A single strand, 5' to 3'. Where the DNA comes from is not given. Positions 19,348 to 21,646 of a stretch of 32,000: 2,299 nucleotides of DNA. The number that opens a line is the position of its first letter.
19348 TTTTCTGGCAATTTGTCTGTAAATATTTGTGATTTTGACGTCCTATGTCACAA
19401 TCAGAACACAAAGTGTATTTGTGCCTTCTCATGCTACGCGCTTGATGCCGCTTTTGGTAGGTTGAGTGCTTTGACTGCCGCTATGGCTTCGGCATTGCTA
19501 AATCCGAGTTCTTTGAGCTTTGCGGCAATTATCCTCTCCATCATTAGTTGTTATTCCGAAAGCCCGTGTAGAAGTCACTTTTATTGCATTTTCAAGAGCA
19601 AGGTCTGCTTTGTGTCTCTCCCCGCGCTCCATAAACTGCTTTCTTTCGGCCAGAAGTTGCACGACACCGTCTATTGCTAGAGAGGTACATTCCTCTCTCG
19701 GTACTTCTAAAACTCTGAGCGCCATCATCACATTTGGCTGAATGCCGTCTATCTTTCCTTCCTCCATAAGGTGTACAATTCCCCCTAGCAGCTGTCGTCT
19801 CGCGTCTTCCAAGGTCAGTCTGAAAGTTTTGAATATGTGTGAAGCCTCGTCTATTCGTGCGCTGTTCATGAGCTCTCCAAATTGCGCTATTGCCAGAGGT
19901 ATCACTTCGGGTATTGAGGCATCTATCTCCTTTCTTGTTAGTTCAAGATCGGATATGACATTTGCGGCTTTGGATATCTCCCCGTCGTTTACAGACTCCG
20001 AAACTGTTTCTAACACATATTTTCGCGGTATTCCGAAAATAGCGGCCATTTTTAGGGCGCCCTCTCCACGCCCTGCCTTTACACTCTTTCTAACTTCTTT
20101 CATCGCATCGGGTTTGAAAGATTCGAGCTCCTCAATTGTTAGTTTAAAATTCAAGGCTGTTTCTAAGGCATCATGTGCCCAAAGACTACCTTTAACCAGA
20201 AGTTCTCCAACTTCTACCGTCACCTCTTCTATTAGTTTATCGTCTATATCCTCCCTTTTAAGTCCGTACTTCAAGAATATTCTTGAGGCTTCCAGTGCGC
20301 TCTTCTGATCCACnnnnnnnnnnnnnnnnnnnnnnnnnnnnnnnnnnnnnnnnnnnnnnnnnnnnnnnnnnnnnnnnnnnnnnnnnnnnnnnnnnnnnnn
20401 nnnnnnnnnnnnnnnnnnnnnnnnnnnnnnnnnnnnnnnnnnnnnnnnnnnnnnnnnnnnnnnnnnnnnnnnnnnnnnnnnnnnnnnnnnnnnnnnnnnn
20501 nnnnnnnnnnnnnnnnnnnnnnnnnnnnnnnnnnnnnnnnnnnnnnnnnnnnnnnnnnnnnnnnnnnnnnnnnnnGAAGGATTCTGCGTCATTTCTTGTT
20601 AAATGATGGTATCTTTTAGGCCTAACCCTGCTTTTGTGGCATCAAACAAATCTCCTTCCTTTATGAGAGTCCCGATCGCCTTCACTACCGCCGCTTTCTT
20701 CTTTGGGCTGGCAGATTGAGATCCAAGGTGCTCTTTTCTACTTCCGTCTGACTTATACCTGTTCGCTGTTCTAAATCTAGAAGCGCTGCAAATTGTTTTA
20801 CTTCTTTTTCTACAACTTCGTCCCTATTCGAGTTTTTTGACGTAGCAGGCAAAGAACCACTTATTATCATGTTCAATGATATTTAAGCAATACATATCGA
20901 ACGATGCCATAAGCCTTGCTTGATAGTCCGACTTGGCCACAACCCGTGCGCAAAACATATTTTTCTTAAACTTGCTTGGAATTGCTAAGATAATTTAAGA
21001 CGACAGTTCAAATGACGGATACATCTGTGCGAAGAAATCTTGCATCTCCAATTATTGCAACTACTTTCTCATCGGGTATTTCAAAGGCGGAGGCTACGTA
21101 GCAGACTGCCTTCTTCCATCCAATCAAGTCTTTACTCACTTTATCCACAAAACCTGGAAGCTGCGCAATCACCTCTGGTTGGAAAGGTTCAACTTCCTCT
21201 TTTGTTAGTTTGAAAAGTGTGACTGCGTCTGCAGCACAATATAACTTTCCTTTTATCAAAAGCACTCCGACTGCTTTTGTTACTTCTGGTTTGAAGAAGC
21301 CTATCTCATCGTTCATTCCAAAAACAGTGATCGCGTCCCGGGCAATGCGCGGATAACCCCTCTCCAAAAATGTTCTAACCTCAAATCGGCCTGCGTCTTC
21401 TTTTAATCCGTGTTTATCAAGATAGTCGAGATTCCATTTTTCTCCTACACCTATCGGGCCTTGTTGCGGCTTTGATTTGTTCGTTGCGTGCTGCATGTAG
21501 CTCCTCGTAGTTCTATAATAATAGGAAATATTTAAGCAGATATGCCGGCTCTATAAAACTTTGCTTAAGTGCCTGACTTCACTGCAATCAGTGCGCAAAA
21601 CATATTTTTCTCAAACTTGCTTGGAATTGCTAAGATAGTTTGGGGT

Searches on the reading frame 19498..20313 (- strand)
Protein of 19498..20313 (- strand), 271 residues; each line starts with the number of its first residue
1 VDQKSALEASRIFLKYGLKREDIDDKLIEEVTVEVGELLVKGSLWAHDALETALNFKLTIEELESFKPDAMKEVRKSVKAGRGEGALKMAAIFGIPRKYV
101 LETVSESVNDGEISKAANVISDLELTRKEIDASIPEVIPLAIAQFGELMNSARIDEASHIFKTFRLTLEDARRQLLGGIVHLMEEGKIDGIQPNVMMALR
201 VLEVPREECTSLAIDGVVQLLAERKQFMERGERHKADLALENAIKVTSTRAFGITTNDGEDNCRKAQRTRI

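Call 5: search_protein_families(library=pfam, proteins=[window:19498-20313:-], max_evalue=0.1)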
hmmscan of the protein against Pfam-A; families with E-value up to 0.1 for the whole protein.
window:19498-20313:- (271 aa): 0 families

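Call 39: find_encoding_contigs(protein=window:19498-20313:-, flank=10000, max_places=6)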
Protein window:19498-20313:- (271 aa): 1 contig read that carries it; 1 place shown.
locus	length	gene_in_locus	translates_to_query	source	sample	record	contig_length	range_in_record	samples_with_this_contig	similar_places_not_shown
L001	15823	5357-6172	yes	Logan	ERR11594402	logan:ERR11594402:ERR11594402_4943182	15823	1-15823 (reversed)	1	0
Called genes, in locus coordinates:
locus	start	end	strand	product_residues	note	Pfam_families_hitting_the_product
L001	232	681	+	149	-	-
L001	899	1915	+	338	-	-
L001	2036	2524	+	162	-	-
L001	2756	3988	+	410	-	-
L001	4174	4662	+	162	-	-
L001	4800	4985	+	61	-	-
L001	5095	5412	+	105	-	-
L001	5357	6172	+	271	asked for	-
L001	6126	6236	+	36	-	-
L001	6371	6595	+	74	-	-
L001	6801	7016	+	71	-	-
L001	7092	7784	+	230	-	PF01209:Ubie_methyltran, PF13847:Methyltransf_31, PF08241:Methyltransf_11, PF08242:Methyltransf_12 (faint), PF13649:Methyltransf_25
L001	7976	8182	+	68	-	-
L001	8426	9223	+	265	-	-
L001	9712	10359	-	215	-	-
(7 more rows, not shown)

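Call 56: search_protein_families(library=ncbifam, proteins=[window:19498-20313:-], max_evalue=0.01)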
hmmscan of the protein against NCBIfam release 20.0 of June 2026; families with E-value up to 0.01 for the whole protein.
window:19498-20313:- (271 aa): 0 families

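Call 57: search_protein_families(library=phrogs, proteins=[window:19498-20313:-], max_evalue=0.01)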
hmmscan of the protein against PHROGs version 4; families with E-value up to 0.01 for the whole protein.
window:19498-20313:- (271 aa): 1 family
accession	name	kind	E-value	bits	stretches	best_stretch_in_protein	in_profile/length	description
phrog_22141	-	DNA, RNA and nucleotide metabolism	0.0089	16.9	0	58-143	38-125/166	DNA binding protein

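Call 79: search_protein_families(library=padloc, proteins=[window:19498-20313:-], max_evalue=0.01)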
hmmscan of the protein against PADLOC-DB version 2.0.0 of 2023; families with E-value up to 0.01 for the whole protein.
window:19498-20313:- (271 aa): 0 families

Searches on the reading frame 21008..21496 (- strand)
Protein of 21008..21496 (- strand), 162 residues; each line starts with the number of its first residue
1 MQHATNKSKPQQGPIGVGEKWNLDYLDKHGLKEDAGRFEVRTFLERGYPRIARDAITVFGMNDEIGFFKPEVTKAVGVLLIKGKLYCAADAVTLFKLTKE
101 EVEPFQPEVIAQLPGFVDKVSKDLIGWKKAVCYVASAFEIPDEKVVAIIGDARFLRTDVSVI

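Call 5: search_protein_families(library=pfam, proteins=[window:21008-21496:-], max_evalue=0.1)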
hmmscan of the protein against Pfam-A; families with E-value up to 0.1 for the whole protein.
window:21008-21496:- (162 aa): 0 families

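Call 48: list_cluster_members(proteins=[P0005, window:21008-21496:-, P0007, P0011, P0002, P0003, P0004, P0006, P0017, P0014])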
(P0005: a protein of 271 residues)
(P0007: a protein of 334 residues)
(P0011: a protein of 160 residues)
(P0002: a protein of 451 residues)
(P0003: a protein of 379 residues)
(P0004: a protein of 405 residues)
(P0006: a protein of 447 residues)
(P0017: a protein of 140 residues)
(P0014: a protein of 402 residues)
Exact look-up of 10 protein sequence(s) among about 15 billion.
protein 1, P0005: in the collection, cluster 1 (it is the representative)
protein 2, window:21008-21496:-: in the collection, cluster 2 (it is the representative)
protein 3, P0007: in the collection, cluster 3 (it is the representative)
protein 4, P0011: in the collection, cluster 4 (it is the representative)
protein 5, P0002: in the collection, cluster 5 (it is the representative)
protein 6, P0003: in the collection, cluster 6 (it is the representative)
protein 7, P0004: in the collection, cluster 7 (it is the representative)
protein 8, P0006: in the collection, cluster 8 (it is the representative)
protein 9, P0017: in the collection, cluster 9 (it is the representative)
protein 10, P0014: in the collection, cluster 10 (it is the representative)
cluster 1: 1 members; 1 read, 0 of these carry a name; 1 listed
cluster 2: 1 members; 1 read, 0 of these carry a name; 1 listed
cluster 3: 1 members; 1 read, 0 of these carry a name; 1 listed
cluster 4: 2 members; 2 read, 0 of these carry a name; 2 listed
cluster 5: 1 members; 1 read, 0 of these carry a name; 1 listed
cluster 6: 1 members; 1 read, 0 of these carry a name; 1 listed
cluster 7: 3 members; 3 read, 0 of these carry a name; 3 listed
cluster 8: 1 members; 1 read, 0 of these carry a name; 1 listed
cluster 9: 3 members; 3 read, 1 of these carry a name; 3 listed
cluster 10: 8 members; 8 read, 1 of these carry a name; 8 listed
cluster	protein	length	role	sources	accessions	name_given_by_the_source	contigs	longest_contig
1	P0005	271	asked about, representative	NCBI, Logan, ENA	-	-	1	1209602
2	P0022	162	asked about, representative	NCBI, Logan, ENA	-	-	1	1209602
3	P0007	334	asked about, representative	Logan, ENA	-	-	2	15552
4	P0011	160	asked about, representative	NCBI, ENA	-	-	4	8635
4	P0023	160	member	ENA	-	-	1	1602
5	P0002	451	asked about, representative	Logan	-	-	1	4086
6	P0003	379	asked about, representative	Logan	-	-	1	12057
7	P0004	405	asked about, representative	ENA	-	-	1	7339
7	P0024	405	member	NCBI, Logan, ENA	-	-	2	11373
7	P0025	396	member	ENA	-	-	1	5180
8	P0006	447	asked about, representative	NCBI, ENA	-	-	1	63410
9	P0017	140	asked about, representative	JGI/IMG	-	-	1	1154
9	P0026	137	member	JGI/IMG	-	hypothetical protein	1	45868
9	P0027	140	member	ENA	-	-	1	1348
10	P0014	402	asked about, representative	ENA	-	-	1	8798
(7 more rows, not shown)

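Call 52: find_related_loci(query=A4, collection=genome_contigs, flank=10000)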
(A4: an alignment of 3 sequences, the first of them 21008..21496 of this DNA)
Query A4 (162 aa) in genome_contigs; peptide patterns used: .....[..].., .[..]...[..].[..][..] (x = any residue, [..] = any of these).
196 stretches matched a pattern; 1 encode a relative of the query (tblastn E <= 1e-3); 1 distinct loci.
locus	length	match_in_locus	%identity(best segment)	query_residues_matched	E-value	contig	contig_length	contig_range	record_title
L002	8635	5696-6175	56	1-162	2e-52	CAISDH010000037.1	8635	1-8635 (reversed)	uncultured Candidatus Micrarchaeota archaeon isolate A14_bin-2569 genome assembly, contig: bin-2569:37/57, whole genome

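Call 56: search_protein_families(library=ncbifam, proteins=[window:21008-21496:-], max_evalue=0.01)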
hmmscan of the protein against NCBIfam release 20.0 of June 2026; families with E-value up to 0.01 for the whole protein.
window:21008-21496:- (162 aa): 0 families

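Call 57: search_protein_families(library=phrogs, proteins=[window:21008-21496:-], max_evalue=0.01)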
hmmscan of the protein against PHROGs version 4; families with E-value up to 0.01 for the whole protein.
window:21008-21496:- (162 aa): 0 families

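Call 79: search_protein_families(library=padloc, proteins=[window:21008-21496:-], max_evalue=0.01)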
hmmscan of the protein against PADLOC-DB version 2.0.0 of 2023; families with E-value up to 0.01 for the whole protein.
window:21008-21496:- (162 aa): 0 families

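Call 87: find_encoding_contigs(protein=window:21008-21496:-, flank=2000, max_places=6)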
Protein window:21008-21496:- (162 aa): no gene with exactly this product is on record in the collection.
